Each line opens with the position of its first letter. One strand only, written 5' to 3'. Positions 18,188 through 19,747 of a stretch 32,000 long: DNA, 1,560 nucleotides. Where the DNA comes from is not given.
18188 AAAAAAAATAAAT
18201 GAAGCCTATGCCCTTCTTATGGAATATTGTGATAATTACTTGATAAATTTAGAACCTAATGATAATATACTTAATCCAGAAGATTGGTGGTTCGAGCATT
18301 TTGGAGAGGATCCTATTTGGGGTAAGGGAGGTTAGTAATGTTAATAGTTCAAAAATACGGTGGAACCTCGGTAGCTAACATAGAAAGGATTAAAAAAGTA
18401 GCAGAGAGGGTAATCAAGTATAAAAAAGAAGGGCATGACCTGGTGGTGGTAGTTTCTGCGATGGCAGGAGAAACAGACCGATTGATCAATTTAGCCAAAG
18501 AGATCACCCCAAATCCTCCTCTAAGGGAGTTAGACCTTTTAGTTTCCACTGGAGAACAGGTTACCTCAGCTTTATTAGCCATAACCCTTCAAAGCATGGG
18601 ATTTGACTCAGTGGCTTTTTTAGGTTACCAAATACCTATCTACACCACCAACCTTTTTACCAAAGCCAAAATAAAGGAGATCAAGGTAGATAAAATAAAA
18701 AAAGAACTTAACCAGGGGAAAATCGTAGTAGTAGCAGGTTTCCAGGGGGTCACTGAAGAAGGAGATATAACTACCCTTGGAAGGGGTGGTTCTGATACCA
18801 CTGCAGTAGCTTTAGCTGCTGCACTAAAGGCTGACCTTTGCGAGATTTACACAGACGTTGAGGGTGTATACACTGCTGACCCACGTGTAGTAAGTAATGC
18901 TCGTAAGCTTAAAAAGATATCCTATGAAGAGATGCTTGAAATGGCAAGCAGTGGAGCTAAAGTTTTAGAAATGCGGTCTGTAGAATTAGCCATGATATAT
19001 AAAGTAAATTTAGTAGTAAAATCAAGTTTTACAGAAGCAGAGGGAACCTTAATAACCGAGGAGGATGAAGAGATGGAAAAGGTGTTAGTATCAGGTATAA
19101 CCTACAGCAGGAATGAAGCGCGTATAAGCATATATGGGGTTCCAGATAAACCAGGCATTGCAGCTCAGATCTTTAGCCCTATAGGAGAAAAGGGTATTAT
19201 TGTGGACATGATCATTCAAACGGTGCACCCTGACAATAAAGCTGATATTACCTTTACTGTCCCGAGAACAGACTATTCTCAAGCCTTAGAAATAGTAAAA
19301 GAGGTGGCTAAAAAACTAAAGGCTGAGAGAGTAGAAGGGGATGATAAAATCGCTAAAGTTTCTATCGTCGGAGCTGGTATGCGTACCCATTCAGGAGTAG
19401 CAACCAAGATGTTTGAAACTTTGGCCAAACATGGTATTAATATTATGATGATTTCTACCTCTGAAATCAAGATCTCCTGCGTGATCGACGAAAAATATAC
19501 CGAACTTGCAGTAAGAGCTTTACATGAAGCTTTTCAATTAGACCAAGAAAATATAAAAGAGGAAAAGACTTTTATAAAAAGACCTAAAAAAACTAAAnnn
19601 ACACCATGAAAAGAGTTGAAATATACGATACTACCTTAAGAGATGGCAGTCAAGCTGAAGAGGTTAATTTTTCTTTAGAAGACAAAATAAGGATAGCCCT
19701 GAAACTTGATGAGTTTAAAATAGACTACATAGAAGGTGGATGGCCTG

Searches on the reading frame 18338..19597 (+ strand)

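Call 9: search_protein_families(library=pfam, proteins=[window:18338-19597:+], max_evalue=0.001)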
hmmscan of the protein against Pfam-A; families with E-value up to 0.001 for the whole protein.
window:18338-19597:+ (420 aa): 4 families
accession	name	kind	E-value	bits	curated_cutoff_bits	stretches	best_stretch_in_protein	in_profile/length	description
PF00696.33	AA_kinase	-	1.5e-53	182.4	24.9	1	1-228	1-233/234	Amino acid kinase family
PF22468.2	ACT_9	-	5.8e-39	132.1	27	2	341-399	1-61/61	ACT domain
PF13840.12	ACT_7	-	5.1e-23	81.1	27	1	335-397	3-65/65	ACT domain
PF01842.31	ACT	-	5.3e-19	68.1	27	2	263-324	3-62/66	ACT domain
